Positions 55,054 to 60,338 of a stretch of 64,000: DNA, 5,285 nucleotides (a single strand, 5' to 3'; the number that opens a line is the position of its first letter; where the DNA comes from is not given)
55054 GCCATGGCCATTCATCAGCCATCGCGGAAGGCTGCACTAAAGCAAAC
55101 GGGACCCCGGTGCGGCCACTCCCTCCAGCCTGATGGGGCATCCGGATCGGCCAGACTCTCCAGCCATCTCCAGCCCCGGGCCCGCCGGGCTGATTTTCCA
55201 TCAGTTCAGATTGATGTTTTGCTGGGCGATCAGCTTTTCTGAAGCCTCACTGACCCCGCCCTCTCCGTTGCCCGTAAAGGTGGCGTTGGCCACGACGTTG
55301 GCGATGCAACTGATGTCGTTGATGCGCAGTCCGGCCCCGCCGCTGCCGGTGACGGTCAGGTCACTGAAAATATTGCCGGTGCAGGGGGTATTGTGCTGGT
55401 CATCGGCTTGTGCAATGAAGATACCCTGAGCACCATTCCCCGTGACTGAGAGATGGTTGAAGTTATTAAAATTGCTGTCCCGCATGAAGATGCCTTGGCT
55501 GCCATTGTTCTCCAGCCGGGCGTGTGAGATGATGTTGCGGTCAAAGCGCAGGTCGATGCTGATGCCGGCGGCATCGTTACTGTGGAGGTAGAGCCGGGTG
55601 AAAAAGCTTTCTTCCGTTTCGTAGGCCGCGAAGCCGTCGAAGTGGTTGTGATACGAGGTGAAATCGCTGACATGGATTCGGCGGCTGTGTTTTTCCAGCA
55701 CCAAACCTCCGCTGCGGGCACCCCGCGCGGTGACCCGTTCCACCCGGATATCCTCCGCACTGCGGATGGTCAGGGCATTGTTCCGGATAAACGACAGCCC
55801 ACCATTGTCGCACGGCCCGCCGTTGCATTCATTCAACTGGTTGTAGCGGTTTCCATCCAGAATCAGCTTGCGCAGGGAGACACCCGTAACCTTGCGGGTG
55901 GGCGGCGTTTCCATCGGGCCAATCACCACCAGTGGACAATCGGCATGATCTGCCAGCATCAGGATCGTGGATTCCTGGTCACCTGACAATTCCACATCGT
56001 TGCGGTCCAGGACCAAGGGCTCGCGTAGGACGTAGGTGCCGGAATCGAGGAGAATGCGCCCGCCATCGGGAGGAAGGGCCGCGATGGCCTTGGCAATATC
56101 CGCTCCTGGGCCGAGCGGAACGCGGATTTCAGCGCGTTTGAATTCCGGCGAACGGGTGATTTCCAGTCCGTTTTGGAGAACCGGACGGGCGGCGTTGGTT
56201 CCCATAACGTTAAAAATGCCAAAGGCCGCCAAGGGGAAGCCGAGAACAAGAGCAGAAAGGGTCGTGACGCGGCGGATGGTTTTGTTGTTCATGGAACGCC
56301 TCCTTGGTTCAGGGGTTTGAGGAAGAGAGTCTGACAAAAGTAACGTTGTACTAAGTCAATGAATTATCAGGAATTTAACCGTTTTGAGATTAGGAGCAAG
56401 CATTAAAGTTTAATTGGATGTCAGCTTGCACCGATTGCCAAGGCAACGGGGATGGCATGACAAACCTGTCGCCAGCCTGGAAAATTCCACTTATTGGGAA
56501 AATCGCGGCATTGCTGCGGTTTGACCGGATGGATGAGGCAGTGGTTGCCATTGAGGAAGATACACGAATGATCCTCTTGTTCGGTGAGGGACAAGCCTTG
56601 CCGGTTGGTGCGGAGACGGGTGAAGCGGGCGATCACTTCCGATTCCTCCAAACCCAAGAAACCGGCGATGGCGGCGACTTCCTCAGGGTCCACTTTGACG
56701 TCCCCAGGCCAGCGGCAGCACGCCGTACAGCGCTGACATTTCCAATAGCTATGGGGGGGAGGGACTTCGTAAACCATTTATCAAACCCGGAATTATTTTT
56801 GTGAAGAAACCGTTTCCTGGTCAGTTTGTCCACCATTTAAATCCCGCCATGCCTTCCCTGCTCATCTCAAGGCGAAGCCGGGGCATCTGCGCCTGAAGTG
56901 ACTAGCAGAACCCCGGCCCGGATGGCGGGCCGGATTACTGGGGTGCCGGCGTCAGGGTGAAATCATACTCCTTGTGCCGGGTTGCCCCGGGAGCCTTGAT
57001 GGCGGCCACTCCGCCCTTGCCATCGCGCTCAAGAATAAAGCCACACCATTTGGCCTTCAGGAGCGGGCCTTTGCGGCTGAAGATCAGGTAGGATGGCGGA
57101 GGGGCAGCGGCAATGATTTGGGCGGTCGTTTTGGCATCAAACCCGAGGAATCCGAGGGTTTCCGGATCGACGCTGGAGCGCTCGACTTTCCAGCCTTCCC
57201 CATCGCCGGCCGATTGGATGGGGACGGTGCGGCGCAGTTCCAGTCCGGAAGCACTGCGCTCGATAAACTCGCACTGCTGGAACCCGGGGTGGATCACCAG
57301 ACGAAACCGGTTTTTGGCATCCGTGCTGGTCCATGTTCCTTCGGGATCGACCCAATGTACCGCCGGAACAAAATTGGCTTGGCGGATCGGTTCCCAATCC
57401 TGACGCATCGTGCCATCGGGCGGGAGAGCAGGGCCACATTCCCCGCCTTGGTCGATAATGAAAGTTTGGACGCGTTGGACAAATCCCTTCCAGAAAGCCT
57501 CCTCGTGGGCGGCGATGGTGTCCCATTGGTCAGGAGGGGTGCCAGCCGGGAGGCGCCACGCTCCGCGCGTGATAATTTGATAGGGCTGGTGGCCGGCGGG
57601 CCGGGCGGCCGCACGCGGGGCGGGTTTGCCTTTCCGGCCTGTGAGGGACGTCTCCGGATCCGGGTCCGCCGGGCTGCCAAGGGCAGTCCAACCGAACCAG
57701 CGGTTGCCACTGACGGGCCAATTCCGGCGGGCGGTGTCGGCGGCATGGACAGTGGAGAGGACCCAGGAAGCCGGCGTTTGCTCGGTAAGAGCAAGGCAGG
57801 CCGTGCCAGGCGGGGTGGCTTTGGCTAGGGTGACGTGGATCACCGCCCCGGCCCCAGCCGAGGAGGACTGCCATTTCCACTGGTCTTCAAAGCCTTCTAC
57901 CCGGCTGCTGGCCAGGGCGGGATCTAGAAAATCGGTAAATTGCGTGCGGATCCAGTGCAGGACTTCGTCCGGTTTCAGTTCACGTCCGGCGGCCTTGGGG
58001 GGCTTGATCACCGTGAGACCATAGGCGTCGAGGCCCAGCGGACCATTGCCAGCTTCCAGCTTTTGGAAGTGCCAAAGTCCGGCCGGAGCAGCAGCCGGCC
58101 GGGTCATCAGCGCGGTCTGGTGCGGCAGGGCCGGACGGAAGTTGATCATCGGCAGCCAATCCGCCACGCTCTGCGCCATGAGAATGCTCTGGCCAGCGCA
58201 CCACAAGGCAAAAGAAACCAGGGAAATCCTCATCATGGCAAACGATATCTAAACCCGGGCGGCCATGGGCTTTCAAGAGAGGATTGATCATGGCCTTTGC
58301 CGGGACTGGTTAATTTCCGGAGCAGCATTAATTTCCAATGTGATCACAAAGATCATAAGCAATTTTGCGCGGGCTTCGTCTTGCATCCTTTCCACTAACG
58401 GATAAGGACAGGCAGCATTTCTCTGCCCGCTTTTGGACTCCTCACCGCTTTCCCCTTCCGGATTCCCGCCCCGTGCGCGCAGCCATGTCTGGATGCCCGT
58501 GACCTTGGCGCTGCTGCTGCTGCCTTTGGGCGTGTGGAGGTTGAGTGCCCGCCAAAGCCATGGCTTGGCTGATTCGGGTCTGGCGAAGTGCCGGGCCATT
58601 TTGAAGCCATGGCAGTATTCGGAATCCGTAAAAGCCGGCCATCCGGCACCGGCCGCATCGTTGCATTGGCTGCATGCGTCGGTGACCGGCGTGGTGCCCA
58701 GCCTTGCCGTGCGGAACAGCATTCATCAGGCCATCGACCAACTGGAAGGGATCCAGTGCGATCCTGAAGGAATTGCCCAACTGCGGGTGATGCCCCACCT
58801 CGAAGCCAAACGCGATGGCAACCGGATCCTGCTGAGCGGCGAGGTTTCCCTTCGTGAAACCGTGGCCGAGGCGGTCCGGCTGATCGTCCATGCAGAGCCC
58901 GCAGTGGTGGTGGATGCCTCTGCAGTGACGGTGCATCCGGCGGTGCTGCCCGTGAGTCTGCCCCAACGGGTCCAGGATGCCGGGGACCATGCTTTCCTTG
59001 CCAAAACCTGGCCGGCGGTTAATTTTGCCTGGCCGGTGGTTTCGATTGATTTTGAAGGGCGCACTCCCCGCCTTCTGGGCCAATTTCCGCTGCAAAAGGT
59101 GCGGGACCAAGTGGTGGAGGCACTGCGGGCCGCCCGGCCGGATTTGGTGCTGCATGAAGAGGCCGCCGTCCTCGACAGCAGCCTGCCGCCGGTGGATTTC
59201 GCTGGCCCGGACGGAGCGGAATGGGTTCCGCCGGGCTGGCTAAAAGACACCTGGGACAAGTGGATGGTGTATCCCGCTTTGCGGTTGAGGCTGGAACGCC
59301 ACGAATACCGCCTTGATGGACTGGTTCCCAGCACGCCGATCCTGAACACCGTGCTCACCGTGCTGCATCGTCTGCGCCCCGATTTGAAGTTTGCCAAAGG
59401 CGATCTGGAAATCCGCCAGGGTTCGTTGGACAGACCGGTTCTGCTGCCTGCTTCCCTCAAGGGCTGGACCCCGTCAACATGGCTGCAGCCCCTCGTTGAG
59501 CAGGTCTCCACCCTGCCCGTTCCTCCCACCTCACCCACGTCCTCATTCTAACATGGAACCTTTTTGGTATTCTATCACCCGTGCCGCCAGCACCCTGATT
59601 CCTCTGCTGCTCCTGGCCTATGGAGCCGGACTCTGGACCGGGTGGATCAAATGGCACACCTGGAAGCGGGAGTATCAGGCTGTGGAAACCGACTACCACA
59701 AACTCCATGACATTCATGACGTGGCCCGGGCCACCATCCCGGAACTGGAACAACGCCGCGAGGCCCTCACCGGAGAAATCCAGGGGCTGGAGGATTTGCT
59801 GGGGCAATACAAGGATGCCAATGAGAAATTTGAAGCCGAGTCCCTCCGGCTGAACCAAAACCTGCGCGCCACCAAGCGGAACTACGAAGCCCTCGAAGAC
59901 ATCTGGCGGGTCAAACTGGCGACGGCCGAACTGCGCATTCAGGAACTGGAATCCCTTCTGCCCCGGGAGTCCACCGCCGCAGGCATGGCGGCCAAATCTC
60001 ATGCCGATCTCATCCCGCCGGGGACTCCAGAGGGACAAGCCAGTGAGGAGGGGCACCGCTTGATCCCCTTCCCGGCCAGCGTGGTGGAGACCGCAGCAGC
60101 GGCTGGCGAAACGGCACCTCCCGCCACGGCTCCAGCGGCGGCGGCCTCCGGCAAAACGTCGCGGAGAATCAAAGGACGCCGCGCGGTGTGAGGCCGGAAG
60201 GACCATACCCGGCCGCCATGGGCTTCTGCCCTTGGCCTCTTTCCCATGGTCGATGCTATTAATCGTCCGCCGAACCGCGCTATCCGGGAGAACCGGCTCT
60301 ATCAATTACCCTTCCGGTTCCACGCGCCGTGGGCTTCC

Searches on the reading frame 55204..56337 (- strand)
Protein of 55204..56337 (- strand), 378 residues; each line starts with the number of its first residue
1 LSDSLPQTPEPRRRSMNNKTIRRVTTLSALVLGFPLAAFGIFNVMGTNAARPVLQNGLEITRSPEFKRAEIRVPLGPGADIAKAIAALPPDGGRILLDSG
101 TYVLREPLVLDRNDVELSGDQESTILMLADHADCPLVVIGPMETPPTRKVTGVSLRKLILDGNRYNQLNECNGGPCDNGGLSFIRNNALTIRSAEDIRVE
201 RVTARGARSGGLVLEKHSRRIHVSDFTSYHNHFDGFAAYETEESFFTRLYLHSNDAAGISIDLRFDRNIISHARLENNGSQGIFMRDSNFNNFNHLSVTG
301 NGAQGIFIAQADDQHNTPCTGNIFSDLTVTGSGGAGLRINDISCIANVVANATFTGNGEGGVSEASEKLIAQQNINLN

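Call 4: search_protein_families(library=pfam, proteins=[window:55204-56337:-], max_evalue=0.01)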
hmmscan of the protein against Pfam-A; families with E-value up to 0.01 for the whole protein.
window:55204-56337:- (378 aa): 2 families
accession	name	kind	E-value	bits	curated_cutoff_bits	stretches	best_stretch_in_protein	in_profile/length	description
PF13229.12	Beta_helix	-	1.6e-09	38.1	25.9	1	184-313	21-149/158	Right handed beta helix region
PF05048.19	NosD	-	1.3e-06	28.4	23.6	1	185-327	15-149/212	Periplasmic copper-binding protein (NosD)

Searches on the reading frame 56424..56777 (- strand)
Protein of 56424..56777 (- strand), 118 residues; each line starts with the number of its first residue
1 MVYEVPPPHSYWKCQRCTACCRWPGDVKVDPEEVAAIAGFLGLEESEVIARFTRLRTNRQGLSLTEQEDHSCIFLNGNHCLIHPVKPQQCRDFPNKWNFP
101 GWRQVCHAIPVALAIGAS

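Call 4: search_protein_families(library=pfam, proteins=[window:56424-56777:-], max_evalue=0.01)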
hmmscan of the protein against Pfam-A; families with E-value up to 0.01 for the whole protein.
window:56424-56777:- (118 aa): 1 family
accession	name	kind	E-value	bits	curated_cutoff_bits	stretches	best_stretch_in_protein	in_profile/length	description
PF03692.20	CxxCxxCC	-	9.6e-11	42.7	23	1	13-103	1-81/85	Putative zinc- or iron-chelating domain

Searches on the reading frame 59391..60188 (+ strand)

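Call 4: search_protein_families(library=pfam, proteins=[window:59391-60188:+], max_evalue=0.01)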
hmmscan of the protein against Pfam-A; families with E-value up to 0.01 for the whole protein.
window:59391-60188:+ (266 aa): 1 family
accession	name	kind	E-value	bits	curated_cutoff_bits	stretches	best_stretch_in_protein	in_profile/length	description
PF09006.16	Surfac_D-trimer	-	0.0077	16.5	22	0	119-143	4-28/46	Lung surfactant protein D coiled-coil trimerisation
